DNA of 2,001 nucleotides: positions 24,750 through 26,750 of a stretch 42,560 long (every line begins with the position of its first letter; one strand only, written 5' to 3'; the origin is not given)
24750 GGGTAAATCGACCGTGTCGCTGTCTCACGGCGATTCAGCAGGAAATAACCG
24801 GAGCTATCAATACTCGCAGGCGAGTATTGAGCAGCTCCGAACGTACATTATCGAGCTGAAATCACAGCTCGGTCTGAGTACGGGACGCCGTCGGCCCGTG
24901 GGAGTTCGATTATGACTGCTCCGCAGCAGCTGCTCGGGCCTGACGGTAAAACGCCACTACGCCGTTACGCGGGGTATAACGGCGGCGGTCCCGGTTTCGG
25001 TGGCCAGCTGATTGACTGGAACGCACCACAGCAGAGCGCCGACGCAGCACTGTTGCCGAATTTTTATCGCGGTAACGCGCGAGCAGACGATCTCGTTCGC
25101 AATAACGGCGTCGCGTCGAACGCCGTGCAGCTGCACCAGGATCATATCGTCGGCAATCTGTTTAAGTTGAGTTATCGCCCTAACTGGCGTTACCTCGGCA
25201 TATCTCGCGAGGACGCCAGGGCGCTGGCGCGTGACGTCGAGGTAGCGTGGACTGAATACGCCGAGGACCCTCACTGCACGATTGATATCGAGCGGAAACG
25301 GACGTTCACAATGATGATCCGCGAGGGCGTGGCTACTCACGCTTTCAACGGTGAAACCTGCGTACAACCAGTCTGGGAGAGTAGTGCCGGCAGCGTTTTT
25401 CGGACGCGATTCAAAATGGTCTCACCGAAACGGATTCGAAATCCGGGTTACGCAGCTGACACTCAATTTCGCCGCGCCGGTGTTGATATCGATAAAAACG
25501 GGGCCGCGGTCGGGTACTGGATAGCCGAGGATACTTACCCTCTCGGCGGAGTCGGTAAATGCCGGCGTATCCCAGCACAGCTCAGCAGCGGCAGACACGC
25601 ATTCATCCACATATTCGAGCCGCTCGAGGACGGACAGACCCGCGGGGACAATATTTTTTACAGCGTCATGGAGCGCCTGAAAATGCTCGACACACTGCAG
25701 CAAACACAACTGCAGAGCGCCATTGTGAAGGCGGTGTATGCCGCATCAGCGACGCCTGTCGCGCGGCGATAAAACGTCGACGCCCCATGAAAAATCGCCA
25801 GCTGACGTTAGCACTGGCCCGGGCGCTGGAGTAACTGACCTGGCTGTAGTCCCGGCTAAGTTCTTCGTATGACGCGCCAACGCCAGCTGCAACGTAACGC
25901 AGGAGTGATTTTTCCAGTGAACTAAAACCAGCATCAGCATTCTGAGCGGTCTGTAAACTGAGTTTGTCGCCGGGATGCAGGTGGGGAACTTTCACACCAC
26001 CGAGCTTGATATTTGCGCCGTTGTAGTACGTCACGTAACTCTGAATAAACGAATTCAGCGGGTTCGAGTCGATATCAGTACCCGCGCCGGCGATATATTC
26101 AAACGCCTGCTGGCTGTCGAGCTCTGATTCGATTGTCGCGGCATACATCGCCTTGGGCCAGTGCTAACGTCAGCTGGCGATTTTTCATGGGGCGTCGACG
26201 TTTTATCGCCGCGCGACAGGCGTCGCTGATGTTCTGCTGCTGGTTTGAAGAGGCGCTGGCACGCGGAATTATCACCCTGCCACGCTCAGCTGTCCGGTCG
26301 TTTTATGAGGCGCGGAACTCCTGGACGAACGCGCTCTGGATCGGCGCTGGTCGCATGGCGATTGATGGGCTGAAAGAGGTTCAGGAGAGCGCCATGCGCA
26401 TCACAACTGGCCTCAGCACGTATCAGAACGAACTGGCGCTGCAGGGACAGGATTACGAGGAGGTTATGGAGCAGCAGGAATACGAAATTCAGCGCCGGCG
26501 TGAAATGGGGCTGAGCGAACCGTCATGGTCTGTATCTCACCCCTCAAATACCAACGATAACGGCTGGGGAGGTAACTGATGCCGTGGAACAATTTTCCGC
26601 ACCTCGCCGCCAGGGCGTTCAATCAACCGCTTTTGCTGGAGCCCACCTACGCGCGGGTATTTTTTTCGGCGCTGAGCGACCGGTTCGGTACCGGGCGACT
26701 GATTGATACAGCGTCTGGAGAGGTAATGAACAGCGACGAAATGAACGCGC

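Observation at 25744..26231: Portal gene split by an inverted internal segment flanked by a perfect 77-bp inverted repeat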

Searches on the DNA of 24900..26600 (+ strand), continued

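Call 43: get_annotated_region(hit=H96, flank=900)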
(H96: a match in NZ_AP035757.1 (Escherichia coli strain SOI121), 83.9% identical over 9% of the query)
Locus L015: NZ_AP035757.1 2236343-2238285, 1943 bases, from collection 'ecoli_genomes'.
description: Escherichia coli strain SOI121 chromosome, complete genome
organism: Escherichia coli strain SOI121 (NCBI taxid 562)
replicon: chromosome; assembly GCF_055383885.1
host: -; source: wastewater; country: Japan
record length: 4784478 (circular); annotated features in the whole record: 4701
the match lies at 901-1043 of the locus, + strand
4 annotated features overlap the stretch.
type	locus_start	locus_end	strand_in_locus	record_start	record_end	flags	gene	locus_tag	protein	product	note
CDS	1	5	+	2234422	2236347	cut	-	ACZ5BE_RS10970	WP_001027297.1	phage terminase large subunit family protein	-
CDS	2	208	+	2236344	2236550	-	-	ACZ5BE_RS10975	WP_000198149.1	phage head-tail joining protein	-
CDS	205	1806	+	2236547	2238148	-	-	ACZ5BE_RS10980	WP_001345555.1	phage portal protein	-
CDS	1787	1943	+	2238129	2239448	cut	-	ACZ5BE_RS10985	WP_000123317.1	S49 family peptidase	-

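Call 44: get_annotated_region(hit=H104, flank=900)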
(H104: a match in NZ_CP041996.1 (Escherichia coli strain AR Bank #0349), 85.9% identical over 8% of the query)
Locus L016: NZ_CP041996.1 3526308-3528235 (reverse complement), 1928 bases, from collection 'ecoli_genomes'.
description: Escherichia coli strain AR Bank #0349 chromosome, complete genome
organism: Escherichia coli strain AR Bank #0349 (NCBI taxid 562)
replicon: chromosome; assembly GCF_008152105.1
host: Homo sapiens; source: missing; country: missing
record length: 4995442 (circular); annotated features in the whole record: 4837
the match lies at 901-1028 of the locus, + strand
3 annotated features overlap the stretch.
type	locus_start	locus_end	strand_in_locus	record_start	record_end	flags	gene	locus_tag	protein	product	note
CDS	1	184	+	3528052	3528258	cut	-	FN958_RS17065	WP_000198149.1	phage head-tail joining protein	-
CDS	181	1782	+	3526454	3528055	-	-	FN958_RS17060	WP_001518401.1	phage portal protein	-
CDS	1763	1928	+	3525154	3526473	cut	-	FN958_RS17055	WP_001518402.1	S49 family peptidase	-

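Call 46: search_dna_similar(query=window:25710-25743:+, collection=ecoli_genomes, mode=near, max_evalue=10, max_rows=10)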
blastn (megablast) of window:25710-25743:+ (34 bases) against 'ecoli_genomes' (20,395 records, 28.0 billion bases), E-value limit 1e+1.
No match.

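Call 65: get_annotated_region(hit=H116, flank=700)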
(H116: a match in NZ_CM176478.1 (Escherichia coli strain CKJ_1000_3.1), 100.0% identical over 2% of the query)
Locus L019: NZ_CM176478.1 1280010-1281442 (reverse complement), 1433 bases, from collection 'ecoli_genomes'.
description: Escherichia coli strain CKJ_1000_3.1 chromosome, whole genome shotgun sequence
organism: Escherichia coli strain CKJ_1000_3.1 (NCBI taxid 562)
replicon: chromosome; assembly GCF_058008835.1
host: -; source: -; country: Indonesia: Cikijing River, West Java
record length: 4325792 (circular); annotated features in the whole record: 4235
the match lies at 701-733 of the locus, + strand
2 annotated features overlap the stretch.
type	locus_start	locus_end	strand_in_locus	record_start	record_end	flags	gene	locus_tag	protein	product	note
CDS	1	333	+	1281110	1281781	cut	queE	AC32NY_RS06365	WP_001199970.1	7-carboxy-7-deazaguanine synthase QueE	-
direct_repeat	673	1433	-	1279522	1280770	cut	-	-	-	CRISPR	-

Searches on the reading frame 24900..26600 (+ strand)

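Call 51: search_protein_families(library=pfam, proteins=[L001:3013-4584:+])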
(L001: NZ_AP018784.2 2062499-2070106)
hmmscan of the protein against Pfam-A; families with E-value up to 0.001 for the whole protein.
L001:3013-4584:+ (524 aa): 1 family
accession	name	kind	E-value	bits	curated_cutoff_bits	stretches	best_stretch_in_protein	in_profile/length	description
PF05136.18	Phage_portal_2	-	7.7e-91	305.3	32.9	1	31-398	3-354/354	Phage portal protein, lambda family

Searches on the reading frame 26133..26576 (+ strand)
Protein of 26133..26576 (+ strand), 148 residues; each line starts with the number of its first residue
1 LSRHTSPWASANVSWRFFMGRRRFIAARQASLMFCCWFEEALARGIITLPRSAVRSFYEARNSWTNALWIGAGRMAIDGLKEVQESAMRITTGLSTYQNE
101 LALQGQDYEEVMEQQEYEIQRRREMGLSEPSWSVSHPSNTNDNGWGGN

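Call 35: find_encoding_contigs(protein=window:26133-26576:+, flank=10000, max_places=6)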
Protein window:26133-26576:+ (148 aa): no gene with exactly this product is on record in the collection.

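Call 37: find_encoding_contigs(protein=window:26187-26576:+, flank=10000, max_places=6)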
Protein window:26187-26576:+ (130 aa): 4 contigs read that carry it; 4 places shown.
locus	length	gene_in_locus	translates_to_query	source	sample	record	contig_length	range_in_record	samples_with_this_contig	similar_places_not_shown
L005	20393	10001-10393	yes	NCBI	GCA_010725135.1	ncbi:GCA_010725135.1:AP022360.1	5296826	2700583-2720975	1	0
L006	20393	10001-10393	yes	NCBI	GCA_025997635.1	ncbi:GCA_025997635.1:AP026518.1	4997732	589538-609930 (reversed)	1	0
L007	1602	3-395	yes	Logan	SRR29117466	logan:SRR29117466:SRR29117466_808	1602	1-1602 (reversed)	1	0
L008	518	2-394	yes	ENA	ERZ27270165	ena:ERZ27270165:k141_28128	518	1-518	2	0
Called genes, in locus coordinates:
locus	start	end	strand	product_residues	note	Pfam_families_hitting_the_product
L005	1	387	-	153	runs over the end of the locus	PF06114:Peptidase_M78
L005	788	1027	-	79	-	-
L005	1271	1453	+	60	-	-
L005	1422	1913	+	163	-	-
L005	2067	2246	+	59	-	-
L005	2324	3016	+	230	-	PF07105:DUF1367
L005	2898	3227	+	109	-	PF07102:YbcO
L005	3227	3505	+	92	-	PF06323:Phage_antiter_Q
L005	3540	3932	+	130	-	PF06323:Phage_antiter_Q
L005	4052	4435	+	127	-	PF16931:Phage_holin_8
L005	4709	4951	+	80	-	-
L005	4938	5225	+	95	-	-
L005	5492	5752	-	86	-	-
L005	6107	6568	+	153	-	-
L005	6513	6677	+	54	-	-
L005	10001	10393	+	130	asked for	-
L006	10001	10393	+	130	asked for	-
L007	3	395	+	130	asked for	?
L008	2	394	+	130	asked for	?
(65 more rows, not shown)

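Call 51: search_protein_families(library=pfam, proteins=[window:26133-26576:+])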
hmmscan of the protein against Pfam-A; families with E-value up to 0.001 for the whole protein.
window:26133-26576:+ (148 aa): 0 families

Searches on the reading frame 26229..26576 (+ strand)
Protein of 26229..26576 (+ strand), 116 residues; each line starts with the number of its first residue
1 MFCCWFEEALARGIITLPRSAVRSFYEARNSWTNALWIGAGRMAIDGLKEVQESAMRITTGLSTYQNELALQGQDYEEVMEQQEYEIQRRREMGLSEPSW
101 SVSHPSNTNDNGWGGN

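Call 38: find_encoding_contigs(protein=window:26229-26576:+, flank=10000, max_places=6)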
Protein window:26229-26576:+ (116 aa): 24 contigs read that carry it; 6 places shown.
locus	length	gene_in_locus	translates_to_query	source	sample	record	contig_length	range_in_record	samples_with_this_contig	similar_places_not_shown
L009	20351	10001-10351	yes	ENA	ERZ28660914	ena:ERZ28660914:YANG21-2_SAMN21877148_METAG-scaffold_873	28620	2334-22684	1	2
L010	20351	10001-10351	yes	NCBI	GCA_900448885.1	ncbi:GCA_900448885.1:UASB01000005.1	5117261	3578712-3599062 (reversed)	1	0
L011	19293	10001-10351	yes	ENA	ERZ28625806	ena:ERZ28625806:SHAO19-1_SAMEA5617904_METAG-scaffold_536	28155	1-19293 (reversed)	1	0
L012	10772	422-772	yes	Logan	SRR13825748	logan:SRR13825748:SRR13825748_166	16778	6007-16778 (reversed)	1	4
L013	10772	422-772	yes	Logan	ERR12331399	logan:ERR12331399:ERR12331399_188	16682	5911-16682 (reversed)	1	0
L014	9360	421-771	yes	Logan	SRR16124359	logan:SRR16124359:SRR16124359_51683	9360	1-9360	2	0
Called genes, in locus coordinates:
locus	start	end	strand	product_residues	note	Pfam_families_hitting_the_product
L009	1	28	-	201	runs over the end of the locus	-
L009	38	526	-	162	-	PF06114:Peptidase_M78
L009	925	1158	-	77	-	-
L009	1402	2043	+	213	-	-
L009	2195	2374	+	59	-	-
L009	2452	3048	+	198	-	PF07105:DUF1367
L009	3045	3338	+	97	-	PF07102:YbcO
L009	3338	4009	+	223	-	PF06323:Phage_antiter_Q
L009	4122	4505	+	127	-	PF16931:Phage_holin_8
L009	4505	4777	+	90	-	PF05449:Phage_holin_3_7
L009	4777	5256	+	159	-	PF05257:CHAP (weak)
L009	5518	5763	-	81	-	-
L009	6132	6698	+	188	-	-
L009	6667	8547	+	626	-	PF05876:GpA_ATPase, PF20454:GpA_nuclease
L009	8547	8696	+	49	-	-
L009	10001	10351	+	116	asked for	-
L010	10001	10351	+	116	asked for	-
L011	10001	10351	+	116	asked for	-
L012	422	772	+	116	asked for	-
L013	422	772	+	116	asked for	-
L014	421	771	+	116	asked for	-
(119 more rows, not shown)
